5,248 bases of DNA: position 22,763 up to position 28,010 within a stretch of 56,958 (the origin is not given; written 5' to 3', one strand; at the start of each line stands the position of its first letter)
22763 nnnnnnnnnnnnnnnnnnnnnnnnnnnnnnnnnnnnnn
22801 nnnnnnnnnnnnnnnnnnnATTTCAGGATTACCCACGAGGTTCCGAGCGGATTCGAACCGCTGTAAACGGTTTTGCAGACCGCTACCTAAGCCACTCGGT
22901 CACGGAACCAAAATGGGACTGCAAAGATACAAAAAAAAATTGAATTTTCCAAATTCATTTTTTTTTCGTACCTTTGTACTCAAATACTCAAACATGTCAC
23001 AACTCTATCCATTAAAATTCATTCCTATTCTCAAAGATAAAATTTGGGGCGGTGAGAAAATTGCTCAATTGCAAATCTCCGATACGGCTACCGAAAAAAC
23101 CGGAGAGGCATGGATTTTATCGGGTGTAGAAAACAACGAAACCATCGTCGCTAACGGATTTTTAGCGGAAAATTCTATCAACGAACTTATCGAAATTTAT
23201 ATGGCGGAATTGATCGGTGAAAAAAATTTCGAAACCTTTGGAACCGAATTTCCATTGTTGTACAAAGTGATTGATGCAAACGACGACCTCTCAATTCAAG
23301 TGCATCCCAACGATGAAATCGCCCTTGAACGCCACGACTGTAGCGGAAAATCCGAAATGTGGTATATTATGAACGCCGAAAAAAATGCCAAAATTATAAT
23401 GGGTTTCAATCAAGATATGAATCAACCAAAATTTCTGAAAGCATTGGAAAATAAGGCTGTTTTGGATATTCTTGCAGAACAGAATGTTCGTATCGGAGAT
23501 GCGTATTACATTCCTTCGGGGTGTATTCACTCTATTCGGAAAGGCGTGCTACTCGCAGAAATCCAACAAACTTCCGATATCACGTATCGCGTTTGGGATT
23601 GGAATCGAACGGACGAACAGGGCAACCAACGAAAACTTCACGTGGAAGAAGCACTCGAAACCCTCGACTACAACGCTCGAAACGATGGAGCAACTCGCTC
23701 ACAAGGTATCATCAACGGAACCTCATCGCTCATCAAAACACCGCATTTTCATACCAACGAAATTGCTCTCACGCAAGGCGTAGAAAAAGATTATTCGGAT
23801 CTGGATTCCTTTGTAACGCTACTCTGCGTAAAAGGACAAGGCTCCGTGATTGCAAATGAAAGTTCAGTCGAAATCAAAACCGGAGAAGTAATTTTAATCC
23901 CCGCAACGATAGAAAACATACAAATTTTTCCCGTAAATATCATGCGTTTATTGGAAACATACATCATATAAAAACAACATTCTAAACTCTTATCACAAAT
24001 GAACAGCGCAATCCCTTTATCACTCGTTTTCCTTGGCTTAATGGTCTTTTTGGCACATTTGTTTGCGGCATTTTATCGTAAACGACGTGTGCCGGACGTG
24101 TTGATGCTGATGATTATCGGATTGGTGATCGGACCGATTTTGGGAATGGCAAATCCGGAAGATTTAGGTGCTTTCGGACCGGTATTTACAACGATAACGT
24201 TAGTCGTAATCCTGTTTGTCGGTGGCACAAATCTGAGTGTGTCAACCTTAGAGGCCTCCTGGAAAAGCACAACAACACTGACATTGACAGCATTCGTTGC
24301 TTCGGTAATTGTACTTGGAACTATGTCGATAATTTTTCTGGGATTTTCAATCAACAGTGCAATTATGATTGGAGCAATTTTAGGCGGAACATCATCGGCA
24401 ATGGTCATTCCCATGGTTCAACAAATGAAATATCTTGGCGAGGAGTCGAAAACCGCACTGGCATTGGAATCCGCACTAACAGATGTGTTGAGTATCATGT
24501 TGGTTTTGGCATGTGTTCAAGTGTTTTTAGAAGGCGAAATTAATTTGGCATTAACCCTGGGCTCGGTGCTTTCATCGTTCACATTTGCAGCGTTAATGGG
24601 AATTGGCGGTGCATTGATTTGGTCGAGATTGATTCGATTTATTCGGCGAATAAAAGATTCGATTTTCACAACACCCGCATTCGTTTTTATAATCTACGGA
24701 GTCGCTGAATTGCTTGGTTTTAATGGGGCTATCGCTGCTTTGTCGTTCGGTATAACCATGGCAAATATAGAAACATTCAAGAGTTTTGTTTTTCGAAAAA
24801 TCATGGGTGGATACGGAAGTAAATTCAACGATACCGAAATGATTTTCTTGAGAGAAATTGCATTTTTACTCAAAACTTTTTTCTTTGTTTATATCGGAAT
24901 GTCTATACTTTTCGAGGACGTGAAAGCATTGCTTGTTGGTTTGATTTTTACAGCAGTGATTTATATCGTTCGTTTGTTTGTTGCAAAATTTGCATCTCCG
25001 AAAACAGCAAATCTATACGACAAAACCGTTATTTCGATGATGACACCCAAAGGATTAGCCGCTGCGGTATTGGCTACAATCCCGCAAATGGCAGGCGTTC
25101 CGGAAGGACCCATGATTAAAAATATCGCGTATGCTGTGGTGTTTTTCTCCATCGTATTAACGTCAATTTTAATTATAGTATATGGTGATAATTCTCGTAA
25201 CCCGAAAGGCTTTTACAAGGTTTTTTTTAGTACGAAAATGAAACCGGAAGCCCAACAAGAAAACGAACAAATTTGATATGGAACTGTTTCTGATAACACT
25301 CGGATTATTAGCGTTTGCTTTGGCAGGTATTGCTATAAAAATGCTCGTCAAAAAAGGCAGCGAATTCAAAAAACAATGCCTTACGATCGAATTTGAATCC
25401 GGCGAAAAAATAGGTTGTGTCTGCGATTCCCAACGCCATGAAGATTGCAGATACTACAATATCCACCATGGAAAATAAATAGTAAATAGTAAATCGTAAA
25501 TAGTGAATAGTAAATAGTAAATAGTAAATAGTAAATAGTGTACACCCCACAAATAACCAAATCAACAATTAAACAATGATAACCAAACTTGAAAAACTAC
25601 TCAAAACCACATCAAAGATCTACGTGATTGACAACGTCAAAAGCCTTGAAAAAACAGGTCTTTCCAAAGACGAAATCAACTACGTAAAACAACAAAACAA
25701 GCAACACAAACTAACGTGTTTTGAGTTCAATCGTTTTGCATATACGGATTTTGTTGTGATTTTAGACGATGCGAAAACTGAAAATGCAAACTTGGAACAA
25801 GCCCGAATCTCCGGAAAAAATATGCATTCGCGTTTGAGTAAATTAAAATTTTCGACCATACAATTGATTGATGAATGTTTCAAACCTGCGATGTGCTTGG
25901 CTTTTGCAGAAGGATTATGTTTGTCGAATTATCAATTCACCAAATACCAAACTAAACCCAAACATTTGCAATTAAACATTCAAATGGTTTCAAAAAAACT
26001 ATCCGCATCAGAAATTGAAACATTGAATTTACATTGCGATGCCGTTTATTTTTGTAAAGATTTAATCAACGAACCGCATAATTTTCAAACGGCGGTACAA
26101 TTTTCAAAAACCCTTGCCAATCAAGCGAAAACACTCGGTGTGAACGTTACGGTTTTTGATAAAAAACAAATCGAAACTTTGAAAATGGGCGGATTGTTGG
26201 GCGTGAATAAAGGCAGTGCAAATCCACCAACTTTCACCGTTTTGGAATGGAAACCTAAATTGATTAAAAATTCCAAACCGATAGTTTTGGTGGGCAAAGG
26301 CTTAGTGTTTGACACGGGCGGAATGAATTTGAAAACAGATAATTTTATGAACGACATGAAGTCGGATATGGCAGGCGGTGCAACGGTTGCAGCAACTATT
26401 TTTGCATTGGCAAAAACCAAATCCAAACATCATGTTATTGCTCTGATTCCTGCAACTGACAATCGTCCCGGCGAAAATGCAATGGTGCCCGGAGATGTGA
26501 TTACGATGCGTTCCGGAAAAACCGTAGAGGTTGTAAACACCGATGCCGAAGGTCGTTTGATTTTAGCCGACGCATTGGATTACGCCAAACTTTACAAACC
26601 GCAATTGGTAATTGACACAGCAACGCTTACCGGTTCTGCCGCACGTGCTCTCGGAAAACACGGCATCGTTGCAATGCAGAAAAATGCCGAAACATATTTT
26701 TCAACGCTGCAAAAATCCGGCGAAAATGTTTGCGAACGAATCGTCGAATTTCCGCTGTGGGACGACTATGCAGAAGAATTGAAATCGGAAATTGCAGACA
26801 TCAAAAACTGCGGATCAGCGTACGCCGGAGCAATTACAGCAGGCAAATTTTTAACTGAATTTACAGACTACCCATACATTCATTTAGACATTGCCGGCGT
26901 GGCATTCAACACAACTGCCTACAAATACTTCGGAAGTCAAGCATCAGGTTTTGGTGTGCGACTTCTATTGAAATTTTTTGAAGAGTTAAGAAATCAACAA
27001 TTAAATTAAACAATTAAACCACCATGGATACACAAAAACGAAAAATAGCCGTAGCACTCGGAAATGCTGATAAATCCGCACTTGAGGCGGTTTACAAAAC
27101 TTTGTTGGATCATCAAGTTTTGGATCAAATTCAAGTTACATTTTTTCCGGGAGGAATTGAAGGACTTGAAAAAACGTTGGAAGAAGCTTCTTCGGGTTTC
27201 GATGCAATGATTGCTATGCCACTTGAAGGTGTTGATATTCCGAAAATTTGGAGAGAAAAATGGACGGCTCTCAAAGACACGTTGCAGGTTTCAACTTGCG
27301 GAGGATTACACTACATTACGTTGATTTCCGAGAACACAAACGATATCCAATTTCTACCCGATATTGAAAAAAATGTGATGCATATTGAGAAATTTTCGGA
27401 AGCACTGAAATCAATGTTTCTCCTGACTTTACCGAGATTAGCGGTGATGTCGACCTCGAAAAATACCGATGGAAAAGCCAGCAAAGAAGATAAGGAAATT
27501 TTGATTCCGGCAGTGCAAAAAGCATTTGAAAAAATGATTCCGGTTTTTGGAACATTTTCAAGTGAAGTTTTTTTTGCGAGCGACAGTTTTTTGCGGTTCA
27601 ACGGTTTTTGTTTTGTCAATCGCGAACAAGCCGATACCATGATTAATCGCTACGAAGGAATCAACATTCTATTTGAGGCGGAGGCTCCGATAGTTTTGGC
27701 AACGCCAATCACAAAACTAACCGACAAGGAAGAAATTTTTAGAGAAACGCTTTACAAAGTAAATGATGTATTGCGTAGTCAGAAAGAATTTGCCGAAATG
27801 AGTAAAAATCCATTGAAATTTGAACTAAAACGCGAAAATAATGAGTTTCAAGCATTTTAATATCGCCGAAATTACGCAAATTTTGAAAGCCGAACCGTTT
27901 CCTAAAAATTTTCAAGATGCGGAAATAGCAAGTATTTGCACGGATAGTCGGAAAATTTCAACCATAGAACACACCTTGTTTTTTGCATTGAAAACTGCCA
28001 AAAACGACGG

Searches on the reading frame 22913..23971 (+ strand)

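Call 103: search_protein_families(library=pfam, proteins=[window:22913-23971:+], max_evalue=0.00001)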
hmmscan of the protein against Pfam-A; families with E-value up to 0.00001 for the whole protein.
window:22913-23971:+ (352 aa): 2 families
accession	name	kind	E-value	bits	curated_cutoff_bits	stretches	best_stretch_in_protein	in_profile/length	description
PF20511.4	PMI_typeI_cat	-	1.1e-12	48.7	22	1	36-142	4-112/143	Phosphomannose isomerase type I, catalytic domain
PF21621.3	MPI_cupin_dom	-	3.2e-07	30.7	27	1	276-338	8-68/79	Mannose-6-phosphate isomerase, cupin domain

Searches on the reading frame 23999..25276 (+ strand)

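Call 103: search_protein_families(library=pfam, proteins=[window:23999-25276:+], max_evalue=0.00001)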
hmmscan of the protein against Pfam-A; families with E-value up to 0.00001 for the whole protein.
window:23999-25276:+ (425 aa): 1 family
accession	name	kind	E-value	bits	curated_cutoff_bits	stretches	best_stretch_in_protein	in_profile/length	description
PF00999.27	Na_H_Exchanger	-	3.3e-37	128.7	26.2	1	17-391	2-368/375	Sodium/hydrogen exchanger, transmembrane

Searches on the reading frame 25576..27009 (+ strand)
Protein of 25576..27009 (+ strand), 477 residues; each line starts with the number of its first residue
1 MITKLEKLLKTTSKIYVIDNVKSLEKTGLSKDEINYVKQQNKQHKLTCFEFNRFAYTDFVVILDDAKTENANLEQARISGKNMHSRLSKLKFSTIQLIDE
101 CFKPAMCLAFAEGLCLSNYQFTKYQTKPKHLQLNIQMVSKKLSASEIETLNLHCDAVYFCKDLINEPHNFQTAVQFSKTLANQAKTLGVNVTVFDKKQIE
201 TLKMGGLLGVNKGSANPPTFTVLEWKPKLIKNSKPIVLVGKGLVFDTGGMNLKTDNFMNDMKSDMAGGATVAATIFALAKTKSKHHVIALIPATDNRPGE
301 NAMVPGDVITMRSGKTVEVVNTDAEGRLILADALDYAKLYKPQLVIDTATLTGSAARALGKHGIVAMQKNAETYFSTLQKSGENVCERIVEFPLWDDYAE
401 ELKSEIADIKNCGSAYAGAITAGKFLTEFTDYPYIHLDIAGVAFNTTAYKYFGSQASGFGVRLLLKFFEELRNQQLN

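Call 103: search_protein_families(library=pfam, proteins=[window:25576-27009:+], max_evalue=0.00001)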
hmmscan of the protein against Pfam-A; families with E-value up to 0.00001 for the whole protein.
window:25576-27009:+ (477 aa): 1 family
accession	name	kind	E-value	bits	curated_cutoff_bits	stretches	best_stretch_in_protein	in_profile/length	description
PF00883.26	Peptidase_M17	-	7.7e-108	360.9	25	1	159-464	2-309/310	Cytosol aminopeptidase family, catalytic domain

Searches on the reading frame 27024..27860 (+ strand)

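Call 103: search_protein_families(library=pfam, proteins=[window:27024-27860:+], max_evalue=0.00001)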
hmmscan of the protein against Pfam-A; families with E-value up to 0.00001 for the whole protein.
window:27024-27860:+ (278 aa): 1 family
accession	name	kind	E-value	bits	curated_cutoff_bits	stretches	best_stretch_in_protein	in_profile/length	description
PF04166.17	PdxA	-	2.2e-06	27.7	27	1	119-195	148-226/286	Pyridoxal phosphate biosynthetic protein PdxA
